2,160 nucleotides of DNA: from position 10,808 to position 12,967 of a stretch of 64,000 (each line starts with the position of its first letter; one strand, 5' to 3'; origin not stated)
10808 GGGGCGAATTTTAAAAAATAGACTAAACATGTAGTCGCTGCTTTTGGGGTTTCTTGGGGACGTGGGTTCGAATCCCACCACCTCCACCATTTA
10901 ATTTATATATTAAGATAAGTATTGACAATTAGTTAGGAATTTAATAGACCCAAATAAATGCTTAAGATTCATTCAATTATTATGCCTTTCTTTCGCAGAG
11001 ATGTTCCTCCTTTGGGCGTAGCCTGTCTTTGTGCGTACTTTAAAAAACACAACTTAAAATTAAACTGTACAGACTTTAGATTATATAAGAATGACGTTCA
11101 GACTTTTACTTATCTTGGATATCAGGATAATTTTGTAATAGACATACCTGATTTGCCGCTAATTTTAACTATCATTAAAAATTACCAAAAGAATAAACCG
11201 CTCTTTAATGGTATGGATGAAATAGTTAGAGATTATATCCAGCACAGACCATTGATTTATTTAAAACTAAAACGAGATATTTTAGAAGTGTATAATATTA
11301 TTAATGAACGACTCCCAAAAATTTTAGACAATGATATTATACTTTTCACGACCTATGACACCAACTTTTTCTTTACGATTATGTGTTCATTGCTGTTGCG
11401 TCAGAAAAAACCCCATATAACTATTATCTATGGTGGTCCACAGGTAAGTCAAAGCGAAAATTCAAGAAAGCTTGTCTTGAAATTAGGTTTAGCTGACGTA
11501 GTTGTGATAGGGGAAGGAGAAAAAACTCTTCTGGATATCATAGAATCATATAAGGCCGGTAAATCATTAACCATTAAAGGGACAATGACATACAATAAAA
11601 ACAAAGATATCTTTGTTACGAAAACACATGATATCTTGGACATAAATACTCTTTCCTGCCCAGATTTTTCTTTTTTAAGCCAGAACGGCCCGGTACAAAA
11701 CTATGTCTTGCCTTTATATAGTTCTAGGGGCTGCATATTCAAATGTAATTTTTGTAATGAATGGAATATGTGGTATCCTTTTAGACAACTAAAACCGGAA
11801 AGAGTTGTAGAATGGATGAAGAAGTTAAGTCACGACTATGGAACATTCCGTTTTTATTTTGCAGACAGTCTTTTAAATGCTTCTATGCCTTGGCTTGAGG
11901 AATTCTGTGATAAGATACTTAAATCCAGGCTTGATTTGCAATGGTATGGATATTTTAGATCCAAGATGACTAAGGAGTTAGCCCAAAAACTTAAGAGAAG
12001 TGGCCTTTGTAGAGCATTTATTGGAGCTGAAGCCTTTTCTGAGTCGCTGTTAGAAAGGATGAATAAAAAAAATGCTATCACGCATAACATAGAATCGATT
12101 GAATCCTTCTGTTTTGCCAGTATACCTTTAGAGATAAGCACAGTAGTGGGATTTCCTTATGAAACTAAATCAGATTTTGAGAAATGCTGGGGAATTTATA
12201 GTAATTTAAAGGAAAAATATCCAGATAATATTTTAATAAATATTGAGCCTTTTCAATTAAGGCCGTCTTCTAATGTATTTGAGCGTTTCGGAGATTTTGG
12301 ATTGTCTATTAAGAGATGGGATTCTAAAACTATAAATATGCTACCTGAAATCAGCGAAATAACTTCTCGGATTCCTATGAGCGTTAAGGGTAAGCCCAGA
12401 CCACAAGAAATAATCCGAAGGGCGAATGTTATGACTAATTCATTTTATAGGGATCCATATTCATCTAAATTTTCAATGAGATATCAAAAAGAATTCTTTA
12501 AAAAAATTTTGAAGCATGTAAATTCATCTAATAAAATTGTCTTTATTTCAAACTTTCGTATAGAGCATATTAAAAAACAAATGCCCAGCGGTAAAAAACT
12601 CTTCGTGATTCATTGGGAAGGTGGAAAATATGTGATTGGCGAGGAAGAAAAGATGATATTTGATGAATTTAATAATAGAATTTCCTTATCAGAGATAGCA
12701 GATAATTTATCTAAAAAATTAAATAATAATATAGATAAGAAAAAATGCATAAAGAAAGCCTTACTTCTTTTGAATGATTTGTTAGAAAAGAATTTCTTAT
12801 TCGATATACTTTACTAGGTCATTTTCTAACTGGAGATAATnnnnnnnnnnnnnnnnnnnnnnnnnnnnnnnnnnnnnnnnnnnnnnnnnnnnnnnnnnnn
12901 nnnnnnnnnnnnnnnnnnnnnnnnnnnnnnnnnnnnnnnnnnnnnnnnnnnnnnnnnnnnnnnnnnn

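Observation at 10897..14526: AT-rich two-gene module at the tmRNA 3' flank: B12-radical-SAM enzyme with a PqqD-like domain plus a large polytopic membrane protein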

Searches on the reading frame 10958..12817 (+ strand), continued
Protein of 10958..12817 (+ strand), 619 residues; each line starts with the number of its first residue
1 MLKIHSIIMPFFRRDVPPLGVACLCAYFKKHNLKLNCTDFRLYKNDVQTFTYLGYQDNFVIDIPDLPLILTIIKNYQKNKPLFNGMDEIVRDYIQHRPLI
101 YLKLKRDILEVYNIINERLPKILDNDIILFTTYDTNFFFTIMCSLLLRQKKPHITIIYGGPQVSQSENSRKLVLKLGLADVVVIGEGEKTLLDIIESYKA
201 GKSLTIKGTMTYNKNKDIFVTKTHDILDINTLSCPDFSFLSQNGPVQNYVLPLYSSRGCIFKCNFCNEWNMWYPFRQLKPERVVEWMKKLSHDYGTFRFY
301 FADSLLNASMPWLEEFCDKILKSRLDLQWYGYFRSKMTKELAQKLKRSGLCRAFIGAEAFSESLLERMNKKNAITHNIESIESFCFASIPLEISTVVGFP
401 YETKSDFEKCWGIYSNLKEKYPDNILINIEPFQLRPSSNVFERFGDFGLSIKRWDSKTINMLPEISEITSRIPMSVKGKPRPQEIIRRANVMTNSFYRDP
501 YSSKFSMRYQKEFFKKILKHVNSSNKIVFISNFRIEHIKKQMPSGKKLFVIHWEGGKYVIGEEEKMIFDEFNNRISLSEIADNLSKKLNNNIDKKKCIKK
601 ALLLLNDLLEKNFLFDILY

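Call 95: search_protein_families(library=pfam, proteins=[L003:9946-11859:+, L005:3173-5002:+, L003:5919-7919:+, L003:15764-16285:+, L001:2805-3725:-], max_evalue=0.1)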
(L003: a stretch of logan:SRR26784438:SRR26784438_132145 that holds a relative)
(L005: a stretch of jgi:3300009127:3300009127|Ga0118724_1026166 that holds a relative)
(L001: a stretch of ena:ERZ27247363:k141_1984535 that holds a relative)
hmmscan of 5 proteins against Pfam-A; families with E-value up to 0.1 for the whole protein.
L003:9946-11859:+ (637 aa): 4 families
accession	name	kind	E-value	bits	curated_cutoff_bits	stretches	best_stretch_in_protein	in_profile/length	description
PF04055.27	Radical_SAM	-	1.4e-24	87.6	29.5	1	199-359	4-165/166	Radical SAM superfamily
PF02310.24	B12-binding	-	5.1e-19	68.7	32.1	1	23-136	15-120/121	B12 binding domain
PF19864.5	Radical_SAM_N2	-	0.0011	18.8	29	1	94-143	81-128/151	Radical SAM proteins, N-terminal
PF14559.12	TPR_19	-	0.0048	17.6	25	1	579-620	8-49/68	Tetratricopeptide repeat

L005:3173-5002:+ (609 aa): 4 families
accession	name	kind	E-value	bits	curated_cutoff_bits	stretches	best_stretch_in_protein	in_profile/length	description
PF04055.27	Radical_SAM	-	1.2e-11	45.5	29.5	1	286-441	9-166/166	Radical SAM superfamily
PF02310.24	B12-binding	-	7.1e-08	32.7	32.1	1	132-213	41-119/121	B12 binding domain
PF13428.12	TPR_14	-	0.0048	17.9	23.5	0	547-579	9-41/44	Tetratricopeptide repeat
PF14559.12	TPR_19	-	0.059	14.1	25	1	551-600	3-52/68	Tetratricopeptide repeat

L003:5919-7919:+ (666 aa): 18 families
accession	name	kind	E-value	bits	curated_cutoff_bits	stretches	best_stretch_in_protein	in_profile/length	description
PF02624.21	YcaO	-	2.2e-50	172.3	25.7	1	73-359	1-323/325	YcaO cyclodehydratase, ATP-ad Mg2+-binding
PF07719.23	TPR_2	-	1.5e-15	56.3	27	3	579-610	3-34/34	Tetratricopeptide repeat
PF00515.34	TPR_1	-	2.7e-12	46.4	27.8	2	580-610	4-34/34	Tetratricopeptide repeat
PF13428.12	TPR_14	-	6.9e-12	45.2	23.5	1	579-619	3-43/44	Tetratricopeptide repeat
PF13424.12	TPR_12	-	1.7e-11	44.6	30.1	2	416-477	8-74/77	Tetratricopeptide repeat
PF14559.12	TPR_19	-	1.8e-10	41.4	25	1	588-629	2-43/68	Tetratricopeptide repeat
PF13432.12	TPR_16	-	2.4e-10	41.1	32.7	1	545-610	2-64/65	Tetratricopeptide repeat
PF13414.12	TPR_11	-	4.5e-08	33.1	26.8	1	591-619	8-36/42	TPR repeat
PF13181.12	TPR_8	-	7.4e-08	32.4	25.7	1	579-610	3-34/34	Tetratricopeptide repeat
PF13174.12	TPR_6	-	4.3e-07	30.6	26.3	0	453-476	5-28/33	Tetratricopeptide repeat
PF12895.13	ANAPC3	-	4.6e-07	30.5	27.2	1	553-632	2-74/82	Anaphase-promoting complex, cyclosome, subunit 3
PF25058.1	ARM_TT21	-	5.6e-05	23.6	27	1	407-479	3-68/155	Tetratricopeptide repeat protein 21 ARM repeat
PF13431.12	TPR_17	-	0.00021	21.8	24.4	0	605-628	7-30/34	Tetratricopeptide repeat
PF13176.12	TPR_7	-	0.00021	21.6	27.9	1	450-482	1-33/36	Tetratricopeptide repeat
PF24575.1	TPR_Slam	-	0.0025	18.7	35.2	0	588-628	58-98/104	Surface lipoprotein assembly modifier, N-terminal TPR repeats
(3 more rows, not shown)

L003:15764-16285:+ (173 aa): 1 family
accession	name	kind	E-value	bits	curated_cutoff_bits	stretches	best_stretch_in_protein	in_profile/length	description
PF00717.28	Peptidase_S24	-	0.00062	19.9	23.3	1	25-102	22-96/116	Peptidase S24-like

L001:2805-3725:- (306 aa): 3 families
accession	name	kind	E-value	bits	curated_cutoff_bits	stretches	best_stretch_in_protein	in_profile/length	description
PF13671.12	AAA_33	-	0.0023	18.7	27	1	169-205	3-39/143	AAA domain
PF13555.12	AAA_29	-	0.016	15.4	27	1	145-180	3-37/61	P-loop containing region of AAA domain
PF07475.17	Hpr_kinase_C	-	0.02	14.9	33.3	1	154-214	8-65/171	HPr Serine kinase C-terminal domain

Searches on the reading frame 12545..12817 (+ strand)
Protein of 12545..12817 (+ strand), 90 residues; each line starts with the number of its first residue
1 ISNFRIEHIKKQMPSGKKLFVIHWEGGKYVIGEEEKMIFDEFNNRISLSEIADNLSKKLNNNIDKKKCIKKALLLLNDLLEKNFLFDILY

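Call 4: search_protein_families(library=pfam, proteins=[window:12545-12817:+], max_evalue=1)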
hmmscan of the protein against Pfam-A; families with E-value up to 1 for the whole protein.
window:12545-12817:+ (90 aa): 1 family
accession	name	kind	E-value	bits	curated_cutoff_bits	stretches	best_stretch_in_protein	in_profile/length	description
PF17214.9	KH_TffA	-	0.12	12.9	22.6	1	7-60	9-60/68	Transcription termination factor FttA, KH domain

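Call 5: search_protein_families(library=ncbifam, proteins=[window:12545-12817:+], max_evalue=1)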
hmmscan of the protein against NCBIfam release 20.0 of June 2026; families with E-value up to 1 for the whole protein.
window:12545-12817:+ (90 aa): 1 family
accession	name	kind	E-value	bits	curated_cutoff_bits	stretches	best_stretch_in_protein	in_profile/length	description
NF033536.1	lasso_PqqD_Bac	exception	0.002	18.2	80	1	8-84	12-85/88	lasso peptide biosynthesis PqqD family chaperone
